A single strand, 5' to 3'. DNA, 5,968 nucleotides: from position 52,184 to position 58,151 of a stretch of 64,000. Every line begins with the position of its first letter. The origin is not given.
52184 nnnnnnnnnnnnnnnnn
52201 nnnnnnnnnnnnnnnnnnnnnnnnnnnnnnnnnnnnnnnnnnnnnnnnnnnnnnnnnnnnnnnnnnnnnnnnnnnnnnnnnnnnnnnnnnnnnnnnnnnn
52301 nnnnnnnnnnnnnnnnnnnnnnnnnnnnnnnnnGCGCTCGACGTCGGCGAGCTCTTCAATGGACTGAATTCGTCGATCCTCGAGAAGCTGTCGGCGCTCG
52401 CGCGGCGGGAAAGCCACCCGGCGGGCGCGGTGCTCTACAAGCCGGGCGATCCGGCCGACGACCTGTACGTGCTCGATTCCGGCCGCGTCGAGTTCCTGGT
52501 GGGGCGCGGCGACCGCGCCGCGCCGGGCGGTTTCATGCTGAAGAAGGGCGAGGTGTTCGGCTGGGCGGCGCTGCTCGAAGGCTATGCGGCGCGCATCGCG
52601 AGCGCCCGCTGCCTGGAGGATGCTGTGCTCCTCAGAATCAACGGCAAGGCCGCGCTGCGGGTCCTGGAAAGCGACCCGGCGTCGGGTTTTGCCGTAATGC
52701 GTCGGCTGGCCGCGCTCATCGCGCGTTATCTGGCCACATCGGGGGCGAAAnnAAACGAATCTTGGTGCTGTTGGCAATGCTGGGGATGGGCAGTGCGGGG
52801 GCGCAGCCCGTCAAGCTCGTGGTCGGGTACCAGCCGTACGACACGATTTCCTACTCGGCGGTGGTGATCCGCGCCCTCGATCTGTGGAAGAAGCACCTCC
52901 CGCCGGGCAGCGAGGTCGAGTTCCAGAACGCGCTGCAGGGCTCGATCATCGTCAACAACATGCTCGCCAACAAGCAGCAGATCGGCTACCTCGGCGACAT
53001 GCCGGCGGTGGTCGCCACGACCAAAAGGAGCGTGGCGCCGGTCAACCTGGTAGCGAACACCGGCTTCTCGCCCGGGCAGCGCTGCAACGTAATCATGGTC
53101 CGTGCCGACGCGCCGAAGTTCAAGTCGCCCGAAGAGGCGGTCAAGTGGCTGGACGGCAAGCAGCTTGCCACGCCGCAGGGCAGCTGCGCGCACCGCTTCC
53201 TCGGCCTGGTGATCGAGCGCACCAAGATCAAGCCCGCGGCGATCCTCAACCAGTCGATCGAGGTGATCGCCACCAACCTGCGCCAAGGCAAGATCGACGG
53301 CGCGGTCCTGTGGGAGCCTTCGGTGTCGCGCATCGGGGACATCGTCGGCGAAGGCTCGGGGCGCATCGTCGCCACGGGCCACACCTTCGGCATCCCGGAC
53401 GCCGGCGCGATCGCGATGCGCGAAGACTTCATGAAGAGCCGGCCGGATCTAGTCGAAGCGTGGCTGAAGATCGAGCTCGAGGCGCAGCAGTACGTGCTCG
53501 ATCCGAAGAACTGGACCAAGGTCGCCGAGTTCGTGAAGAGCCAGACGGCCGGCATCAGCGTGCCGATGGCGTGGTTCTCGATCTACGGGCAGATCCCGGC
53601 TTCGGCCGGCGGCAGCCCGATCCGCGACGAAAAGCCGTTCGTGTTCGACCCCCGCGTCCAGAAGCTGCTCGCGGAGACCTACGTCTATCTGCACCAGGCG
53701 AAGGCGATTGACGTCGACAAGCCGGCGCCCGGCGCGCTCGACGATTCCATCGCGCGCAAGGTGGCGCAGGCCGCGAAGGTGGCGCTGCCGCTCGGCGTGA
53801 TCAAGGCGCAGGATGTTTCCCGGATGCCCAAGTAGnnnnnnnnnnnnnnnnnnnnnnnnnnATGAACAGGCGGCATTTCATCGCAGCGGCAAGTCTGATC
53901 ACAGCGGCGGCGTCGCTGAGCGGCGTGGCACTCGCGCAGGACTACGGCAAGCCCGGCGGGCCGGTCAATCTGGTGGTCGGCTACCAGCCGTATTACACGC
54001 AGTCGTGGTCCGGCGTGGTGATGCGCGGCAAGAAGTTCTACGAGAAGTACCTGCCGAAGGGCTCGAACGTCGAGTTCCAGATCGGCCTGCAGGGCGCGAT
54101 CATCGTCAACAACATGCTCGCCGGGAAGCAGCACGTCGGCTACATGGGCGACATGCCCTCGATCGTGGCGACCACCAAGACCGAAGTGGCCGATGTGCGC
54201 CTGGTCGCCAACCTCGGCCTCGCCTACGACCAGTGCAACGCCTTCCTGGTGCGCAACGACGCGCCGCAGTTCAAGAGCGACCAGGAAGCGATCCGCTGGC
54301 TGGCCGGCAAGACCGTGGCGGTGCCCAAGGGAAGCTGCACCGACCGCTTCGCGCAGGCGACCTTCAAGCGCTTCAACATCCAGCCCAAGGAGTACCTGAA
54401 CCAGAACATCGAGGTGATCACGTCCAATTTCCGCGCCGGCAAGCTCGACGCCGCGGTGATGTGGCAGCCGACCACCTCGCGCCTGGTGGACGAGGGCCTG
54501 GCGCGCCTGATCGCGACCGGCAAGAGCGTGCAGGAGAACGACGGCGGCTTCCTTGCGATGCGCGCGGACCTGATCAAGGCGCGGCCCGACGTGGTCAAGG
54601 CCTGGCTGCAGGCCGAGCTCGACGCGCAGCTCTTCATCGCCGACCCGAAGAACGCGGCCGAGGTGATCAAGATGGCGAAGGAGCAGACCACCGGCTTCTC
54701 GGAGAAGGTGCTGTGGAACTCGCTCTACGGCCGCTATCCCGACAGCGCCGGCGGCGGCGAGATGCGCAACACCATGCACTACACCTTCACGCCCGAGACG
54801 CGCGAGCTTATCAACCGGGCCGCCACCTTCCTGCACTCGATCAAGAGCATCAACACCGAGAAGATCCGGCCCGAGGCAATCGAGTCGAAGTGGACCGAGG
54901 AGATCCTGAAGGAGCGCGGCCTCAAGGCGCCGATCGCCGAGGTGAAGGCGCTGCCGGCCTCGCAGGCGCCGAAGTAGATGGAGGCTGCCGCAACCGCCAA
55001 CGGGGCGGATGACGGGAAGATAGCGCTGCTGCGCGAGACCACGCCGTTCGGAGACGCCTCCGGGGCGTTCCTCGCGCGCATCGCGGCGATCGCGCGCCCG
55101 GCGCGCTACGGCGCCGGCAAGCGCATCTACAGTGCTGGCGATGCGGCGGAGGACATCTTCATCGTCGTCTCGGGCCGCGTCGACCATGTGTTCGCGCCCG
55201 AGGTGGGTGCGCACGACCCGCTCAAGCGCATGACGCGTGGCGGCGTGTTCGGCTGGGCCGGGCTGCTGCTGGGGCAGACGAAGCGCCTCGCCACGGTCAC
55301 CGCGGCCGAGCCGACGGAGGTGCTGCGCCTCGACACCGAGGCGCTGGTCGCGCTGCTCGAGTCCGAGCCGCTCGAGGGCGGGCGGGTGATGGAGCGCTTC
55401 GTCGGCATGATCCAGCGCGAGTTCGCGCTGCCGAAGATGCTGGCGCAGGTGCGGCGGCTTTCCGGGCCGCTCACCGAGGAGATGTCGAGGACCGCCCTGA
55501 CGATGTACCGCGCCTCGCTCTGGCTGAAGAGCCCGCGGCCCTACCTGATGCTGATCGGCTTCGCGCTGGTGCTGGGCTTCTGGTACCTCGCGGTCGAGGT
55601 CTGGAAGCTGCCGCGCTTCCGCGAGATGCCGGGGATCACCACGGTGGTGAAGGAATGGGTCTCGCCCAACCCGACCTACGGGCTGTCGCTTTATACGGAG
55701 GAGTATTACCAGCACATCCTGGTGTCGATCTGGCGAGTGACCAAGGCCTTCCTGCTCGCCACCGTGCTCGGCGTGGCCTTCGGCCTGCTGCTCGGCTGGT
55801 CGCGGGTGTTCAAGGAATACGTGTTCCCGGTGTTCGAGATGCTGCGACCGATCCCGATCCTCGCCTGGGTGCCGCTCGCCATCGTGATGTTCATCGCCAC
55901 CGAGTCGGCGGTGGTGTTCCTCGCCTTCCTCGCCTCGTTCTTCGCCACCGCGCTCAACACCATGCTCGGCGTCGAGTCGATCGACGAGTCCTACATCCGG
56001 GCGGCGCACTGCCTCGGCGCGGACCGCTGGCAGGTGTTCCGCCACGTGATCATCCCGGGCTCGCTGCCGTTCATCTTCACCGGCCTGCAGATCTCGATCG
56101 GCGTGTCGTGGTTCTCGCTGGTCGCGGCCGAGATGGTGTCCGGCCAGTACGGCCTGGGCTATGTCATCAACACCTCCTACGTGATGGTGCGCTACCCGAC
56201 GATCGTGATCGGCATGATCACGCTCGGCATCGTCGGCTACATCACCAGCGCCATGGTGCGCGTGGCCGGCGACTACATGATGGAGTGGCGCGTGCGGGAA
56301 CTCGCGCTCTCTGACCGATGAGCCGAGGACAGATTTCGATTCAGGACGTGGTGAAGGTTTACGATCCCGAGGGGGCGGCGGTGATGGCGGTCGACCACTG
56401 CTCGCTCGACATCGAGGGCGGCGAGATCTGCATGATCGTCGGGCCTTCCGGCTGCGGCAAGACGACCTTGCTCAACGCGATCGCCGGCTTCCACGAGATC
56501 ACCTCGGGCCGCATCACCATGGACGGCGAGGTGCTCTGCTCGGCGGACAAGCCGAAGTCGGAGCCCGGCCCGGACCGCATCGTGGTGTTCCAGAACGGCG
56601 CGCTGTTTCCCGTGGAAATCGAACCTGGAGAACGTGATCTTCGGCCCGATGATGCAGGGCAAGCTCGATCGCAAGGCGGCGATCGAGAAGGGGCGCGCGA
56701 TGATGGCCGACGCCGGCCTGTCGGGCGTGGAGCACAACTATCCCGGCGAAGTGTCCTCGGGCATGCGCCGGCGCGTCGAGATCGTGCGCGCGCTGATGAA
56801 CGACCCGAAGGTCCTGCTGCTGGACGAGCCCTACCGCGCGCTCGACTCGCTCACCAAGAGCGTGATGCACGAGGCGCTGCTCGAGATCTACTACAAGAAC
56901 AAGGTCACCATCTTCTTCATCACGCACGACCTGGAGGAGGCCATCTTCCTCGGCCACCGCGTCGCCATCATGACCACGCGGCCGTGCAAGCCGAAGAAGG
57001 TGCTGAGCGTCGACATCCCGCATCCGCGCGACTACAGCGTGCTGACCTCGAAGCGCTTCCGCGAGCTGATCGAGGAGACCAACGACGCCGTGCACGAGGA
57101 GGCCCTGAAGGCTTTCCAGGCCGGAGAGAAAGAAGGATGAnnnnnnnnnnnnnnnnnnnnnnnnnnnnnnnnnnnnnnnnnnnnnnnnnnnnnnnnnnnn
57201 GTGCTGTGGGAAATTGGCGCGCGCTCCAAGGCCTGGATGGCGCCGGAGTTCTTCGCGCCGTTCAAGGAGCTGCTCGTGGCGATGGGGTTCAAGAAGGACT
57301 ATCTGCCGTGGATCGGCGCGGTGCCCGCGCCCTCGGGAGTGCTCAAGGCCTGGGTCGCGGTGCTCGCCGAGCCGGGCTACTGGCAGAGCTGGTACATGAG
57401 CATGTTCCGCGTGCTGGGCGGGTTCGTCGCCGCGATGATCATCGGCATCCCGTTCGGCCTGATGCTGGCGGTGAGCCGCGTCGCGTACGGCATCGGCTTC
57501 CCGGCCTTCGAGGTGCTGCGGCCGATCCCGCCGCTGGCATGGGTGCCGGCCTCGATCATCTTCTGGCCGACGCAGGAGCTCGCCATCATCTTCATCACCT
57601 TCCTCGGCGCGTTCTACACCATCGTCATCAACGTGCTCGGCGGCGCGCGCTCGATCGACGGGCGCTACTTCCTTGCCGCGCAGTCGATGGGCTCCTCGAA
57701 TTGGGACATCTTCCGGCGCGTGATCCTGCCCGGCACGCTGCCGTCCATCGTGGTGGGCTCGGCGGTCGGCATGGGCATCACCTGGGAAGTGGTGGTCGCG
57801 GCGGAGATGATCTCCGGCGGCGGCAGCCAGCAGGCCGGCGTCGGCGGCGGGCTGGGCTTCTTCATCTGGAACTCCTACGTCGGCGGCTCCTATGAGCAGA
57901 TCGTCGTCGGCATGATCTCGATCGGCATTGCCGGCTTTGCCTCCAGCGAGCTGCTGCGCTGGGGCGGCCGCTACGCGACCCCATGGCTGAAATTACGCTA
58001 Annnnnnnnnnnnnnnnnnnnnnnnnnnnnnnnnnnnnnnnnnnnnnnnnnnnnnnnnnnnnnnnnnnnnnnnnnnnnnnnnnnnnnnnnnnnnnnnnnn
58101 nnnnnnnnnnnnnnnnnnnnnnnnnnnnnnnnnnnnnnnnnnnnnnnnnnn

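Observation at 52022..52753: Rieske-type ferredoxin covalently fused to a ligand-binding-like domain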

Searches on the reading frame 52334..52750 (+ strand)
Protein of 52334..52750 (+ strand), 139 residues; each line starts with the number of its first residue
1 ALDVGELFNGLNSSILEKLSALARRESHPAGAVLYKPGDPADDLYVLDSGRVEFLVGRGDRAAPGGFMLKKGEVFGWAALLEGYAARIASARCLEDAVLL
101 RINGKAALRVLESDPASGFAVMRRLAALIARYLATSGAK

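Call 22: search_solved_structures(query=window:52334-52750:+, max_evalue=0.01, show_alignments=4)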
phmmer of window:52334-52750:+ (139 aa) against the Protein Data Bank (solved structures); distinct sequences matched with E-value up to 0.01: 37.
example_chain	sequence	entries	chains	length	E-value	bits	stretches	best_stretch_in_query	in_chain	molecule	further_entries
3mdp_A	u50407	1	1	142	2.2e-09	41.3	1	5-130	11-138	Cyclic nucleotide-binding domain (CNMP-BD) protein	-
6hq3_A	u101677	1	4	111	6.3e-06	30.1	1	32-113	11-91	EAL Enzyme Bd1971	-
6hq2_A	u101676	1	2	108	6.6e-06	30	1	32-109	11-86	EAL Enzyme Bd1971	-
3of1_A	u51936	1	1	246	6.7e-06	30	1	7-82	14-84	cAMP-dependent protein kinase regulatory subunit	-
5kbf_A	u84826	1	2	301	9.1e-06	29.6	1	2-99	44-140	CAMP-dependent protein kinase regulatory subunit, putative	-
4ev0_A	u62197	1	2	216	1.4e-05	29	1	6-134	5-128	Transcription regulator, Crp family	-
7pza_A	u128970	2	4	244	6.3e-05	26.8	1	7-128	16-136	Putative cAMP-binding protein-catabolite gene activator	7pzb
6hq5_A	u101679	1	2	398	8e-05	26.5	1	32-109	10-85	EAL Enzyme Bd1971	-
6hq4_A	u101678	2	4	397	8.3e-05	26.5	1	32-109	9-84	EAL Enzyme Bd1971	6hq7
4cyd_A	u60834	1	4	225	0.00019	25.3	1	7-131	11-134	PROBABLE TRANSCRIPTION REGULATOR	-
4byy_A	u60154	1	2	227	0.0002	25.2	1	7-131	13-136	TRANSCRIPTIONAL REGULATOR, CRP/FNR FAMILY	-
3r6s_A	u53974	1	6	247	0.00024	24.9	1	7-131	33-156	transcription regulator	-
1u12_A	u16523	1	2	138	0.00055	23.8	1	7-134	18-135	cyclic nucleotide binding domain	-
3j4q_B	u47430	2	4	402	0.0009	23.1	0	7-110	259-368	cAMP-dependent protein kinase type II-alpha regulatory subunit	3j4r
2qvs_B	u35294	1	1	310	0.00097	23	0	7-106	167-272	cAMP-dependent protein kinase type II-alpha regulatory subunit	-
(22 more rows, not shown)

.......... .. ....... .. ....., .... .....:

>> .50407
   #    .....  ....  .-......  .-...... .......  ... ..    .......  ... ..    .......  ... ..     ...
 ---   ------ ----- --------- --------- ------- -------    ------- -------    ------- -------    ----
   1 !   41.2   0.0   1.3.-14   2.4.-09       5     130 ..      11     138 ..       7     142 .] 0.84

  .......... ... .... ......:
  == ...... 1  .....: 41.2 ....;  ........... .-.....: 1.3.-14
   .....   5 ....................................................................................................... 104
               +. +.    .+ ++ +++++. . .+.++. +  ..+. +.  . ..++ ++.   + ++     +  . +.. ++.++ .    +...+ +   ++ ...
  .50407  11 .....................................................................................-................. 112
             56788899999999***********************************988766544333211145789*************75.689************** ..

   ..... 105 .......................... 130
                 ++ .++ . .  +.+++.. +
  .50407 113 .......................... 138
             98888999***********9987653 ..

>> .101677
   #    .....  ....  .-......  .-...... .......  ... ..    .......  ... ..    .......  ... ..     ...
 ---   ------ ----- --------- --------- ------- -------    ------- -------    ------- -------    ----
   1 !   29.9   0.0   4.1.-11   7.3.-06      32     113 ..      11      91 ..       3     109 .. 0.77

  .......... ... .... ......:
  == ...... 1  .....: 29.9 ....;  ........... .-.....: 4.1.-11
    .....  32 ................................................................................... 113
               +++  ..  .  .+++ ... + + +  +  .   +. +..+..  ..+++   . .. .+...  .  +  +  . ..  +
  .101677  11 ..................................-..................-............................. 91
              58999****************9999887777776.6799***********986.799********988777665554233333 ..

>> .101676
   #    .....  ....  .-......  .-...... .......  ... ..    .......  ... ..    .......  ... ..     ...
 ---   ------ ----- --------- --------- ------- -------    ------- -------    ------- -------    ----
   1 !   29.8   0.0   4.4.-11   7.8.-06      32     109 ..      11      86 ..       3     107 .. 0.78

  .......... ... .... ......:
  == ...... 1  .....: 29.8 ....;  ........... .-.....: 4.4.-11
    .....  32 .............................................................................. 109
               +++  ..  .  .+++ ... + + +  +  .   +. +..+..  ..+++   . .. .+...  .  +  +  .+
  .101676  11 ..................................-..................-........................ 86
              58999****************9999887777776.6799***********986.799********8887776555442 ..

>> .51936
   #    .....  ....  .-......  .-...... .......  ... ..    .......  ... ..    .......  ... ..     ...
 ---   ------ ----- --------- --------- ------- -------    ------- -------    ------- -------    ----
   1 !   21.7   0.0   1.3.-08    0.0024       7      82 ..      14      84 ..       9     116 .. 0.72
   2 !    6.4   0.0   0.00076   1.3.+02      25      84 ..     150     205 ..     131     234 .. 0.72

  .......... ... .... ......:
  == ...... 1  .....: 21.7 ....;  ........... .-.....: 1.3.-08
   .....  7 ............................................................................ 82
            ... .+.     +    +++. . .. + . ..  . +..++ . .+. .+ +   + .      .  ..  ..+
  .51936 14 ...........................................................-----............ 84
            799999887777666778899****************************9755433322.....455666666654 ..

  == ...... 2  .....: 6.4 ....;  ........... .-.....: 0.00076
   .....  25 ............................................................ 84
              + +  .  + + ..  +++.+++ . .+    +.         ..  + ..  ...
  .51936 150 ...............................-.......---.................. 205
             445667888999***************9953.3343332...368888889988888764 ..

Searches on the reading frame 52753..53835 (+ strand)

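Call 3: search_protein_families(library=pfam, proteins=[window:52753-53835:+], max_evalue=0.01)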
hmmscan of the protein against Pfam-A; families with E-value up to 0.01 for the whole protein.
window:52753-53835:+ (360 aa): 3 families
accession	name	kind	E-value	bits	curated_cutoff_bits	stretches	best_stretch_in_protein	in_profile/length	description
PF13379.11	NMT1_2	-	3e-07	31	24.7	1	170-260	162-250/252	NMT1-like family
PF09084.16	NMT1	-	0.00092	19.6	20.5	1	63-250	31-212/216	NMT1/THI5 like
PF12974.12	Phosphonate-bd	-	0.0019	18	27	1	45-188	23-164/242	ABC transporter, phosphonate, periplasmic substrate-binding protein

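Call 4: search_protein_families(library=ncbifam, proteins=[window:52753-53835:+], max_evalue=0.01)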
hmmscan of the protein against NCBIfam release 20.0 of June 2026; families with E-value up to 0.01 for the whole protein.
window:52753-53835:+ (360 aa): 6 families
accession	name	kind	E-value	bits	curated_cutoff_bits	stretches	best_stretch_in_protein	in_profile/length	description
TIGR01728.1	SsuA_fam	subfamily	7.5e-22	77.9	163.5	1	23-249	2-217/290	aliphatic sulfonate ABC transporter substrate-binding protein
NF008553.0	PRK11480.1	equivalog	2.5e-19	69.6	490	1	6-263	9-251/320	taurine ABC transporter substrate-binding protein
TIGR01729.1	taurine_ABC_bnd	equivalog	1.2e-14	54.5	304.25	1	31-262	7-228/300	taurine ABC transporter substrate-binding protein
NF008588.0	PRK11553.1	subfamily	6.3e-08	31.9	299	1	13-223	20-216/319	aliphatic sulfonate ABC transporter substrate-binding protein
NF040735.1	SBP_SaoX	equivalog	0.0014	17.8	300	1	63-249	39-219/330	ABC transporter substrate-binding subunit SaoX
NF037965.1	HetZ_rel_2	subfamily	0.0029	16.7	400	1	222-264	281-323/367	HetZ-related protein 2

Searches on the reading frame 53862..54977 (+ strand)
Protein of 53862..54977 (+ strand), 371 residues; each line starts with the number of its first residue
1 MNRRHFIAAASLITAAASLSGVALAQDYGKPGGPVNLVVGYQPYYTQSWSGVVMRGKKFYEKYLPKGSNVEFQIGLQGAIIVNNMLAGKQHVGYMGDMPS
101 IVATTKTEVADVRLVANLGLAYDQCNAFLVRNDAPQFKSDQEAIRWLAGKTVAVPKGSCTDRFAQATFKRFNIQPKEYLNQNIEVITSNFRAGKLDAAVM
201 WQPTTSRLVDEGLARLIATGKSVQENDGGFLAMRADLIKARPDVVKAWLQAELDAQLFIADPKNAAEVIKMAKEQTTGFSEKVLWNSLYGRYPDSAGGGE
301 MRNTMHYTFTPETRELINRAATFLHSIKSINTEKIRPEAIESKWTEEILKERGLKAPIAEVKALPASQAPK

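Call 3: search_protein_families(library=pfam, proteins=[window:53862-54977:+], max_evalue=0.01)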
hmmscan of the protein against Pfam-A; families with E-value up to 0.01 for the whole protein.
window:53862-54977:+ (371 aa): 3 families
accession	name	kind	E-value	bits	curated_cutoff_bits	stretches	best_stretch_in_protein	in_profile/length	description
PF13379.11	NMT1_2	-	4e-13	50.2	24.7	1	35-271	6-250/252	NMT1-like family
PF09084.16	NMT1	-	2e-05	25.1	20.5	1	71-265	24-216/216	NMT1/THI5 like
PF12974.12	Phosphonate-bd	-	0.0041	17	27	1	68-212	29-174/242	ABC transporter, phosphonate, periplasmic substrate-binding protein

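Call 4: search_protein_families(library=ncbifam, proteins=[window:53862-54977:+], max_evalue=0.01)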
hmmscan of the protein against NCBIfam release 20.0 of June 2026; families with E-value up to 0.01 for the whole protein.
window:53862-54977:+ (371 aa): 7 families
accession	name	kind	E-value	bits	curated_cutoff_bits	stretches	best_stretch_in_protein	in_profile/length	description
TIGR01728.1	SsuA_fam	subfamily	4e-27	95.2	163.5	1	38-274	2-232/290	aliphatic sulfonate ABC transporter substrate-binding protein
NF008553.0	PRK11480.1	equivalog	2.8e-13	49.8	490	1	35-264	23-241/320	taurine ABC transporter substrate-binding protein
TIGR01729.1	taurine_ABC_bnd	equivalog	2.8e-12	46.7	304.25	1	72-264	31-219/300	taurine ABC transporter substrate-binding protein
NF008588.0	PRK11553.1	subfamily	3e-12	46.1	299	1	16-293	12-271/319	aliphatic sulfonate ABC transporter substrate-binding protein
TIGR01096.1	3A0103s03R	subfamily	7e-08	32.3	256.35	1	121-202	107-181/250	lysine/arginine/ornithine ABC transporter substrate-binding protein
NF040735.1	SBP_SaoX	equivalog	2.5e-05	23.5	300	1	79-268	40-228/330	ABC transporter substrate-binding subunit SaoX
NF011586.0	PRK15010.1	equivalog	0.00097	18.8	440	1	140-201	124-183/260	lysine/arginine/ornithine ABC transporter substrate-binding protein ArgT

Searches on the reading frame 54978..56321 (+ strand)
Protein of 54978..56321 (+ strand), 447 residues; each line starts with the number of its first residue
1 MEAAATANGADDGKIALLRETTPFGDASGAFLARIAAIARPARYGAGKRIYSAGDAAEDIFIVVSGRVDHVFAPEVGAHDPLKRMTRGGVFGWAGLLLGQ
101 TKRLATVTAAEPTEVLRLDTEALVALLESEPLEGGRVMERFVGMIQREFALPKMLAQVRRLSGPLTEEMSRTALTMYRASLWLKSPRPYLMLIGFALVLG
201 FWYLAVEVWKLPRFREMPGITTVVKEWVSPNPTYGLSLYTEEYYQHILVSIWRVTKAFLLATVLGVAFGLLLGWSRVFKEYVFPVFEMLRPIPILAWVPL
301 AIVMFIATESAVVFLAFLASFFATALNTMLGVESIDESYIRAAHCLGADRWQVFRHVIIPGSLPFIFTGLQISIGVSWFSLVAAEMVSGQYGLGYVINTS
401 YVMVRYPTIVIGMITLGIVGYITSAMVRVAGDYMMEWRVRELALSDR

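Call 3: search_protein_families(library=pfam, proteins=[window:54978-56321:+], max_evalue=0.01)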
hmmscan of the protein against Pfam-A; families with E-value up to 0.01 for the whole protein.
window:54978-56321:+ (447 aa): 2 families
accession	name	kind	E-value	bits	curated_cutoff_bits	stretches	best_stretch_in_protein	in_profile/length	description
PF00528.27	BPD_transp_1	-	3.2e-24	86.1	26.4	1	265-425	1-169/184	Binding-protein-dependent transport system inner membrane component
PF00027.35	cNMP_binding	-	2.4e-15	56.7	27.5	1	43-129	3-88/89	Cyclic nucleotide-binding domain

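Call 4: search_protein_families(library=ncbifam, proteins=[window:54978-56321:+], max_evalue=0.01)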
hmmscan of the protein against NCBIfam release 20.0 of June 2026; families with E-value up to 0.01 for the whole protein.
window:54978-56321:+ (447 aa): 28 families (the best 25 are shown)
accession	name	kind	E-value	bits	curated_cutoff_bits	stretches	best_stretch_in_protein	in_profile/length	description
NF040733.1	ABC_perm_U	equivalog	2.3e-45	155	295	1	195-439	15-250/251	ABC transporter permease subunit SaoP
TIGR01183.1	ntrB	equivalog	1.5e-40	139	209.05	1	243-427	15-199/202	nitrate ABC transporter permease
NF007545.0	PRK10160.1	equivalog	1.4e-38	132.9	342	1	195-432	31-265/275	taurine ABC transporter permease TauC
NF008470.0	PRK11365.1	equivalog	7.8e-30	104.1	347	1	182-437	8-252/263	aliphatic sulfonate ABC transporter permease SsuC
TIGR03416.1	ABC_choXWV_perm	equivalog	7.3e-14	51.9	363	1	238-401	79-241/267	choline ABC transporter permease subunit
NF041163.2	encap_f2b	equivalog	3.9e-09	36.1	400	1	25-131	80-187/450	family 2B encapsulin nanocompartment shell protein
TIGR01097.1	PhnE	equivalog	8.9e-07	28.6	216.7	1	190-367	9-185/252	phosphonate ABC transporter, permease protein PhnE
TIGR02139.1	permease_CysT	equivalog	9.2e-07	28.7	246.1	1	332-374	155-197/265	sulfate ABC transporter permease subunit CysT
TIGR01581.1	Mo_ABC_porter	hypoth_equivalog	1.6e-06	27.8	210.3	1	293-372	87-166/225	ABC transporter permease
NF008196.0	PRK10952.1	equivalog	1.7e-06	27.1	439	1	246-425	145-318/356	glycine betaine/L-proline ABC transporter permease ProW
NF007044.0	PRK09497.1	equivalog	2.9e-06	27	348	1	304-407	145-251/285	spermidine/putrescine ABC transporter permease PotB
NF008208.0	PRK10971.1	equivalog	5.9e-06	26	415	1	332-389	163-220/277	sulfate/thiosulfate ABC transporter permease CysT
TIGR03226.1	PhnU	equivalog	2.9e-05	23.7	283.45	1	327-372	197-242/311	2-aminoethylphosphonate ABC transporter permease subunit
NF058543.1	ActPatMycb56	equivalog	3.4e-05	22.8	460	1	24-143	4-116/317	acetyltransferase Pat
TIGR02141.1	modB_ABC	equivalog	5.8e-05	22.8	182.6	1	307-372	78-143/208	molybdate ABC transporter permease subunit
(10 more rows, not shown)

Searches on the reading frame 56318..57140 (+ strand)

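Call 3: search_protein_families(library=pfam, proteins=[window:56318-57140:+], max_evalue=0.01)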
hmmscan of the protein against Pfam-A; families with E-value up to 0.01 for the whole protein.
window:56318-57140:+ (274 aa): 10 families
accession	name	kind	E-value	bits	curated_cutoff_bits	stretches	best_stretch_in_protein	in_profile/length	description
PF00005.33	ABC_tran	-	8.2e-14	52.8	25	1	26-99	2-73/137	ABC transporter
PF13476.12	AAA_23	-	0.00043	21.4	27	1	36-56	20-40/201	AAA domain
PF03193.22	RsgA_GTPase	-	0.00044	20.6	30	1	32-66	104-137/174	RsgA GTPase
PF13555.12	AAA_29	-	0.00099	19.3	27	1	31-56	18-43/61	P-loop containing region of AAA domain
PF13401.12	AAA_22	-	0.0012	19.6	27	1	34-61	4-31/130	AAA domain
PF13304.12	AAA_21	-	0.0016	19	27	1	39-106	3-81/304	AAA domain, putative AbiEii toxin, Type IV TA system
PF03215.21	Rad17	-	0.0048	17.3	23.8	1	29-60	39-70/186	Rad17 P-loop domain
PF13191.12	AAA_16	-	0.006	17.5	32.6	1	34-56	23-45/167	AAA ATPase domain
PF13521.12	AAA_28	-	0.006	17.3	27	0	39-57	3-21/164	AAA domain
PF00004.35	AAA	-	0.009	16.9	21.2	0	39-58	2-21/131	ATPase family associated with various cellular activities (AAA)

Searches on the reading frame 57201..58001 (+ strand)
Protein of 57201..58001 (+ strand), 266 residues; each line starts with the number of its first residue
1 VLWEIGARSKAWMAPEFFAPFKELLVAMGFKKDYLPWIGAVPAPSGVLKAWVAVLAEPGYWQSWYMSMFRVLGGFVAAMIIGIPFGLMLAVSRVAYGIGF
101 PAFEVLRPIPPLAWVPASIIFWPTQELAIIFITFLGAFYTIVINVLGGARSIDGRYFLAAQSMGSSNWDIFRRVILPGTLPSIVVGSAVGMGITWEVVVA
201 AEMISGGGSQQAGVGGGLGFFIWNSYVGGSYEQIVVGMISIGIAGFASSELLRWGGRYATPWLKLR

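Call 3: search_protein_families(library=pfam, proteins=[window:57201-58001:+], max_evalue=0.01)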
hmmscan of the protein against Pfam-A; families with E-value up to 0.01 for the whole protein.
window:57201-58001:+ (266 aa): 1 family
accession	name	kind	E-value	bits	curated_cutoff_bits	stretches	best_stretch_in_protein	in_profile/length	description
PF00528.27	BPD_transp_1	-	1e-16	61.7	26.4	1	82-254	1-173/184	Binding-protein-dependent transport system inner membrane component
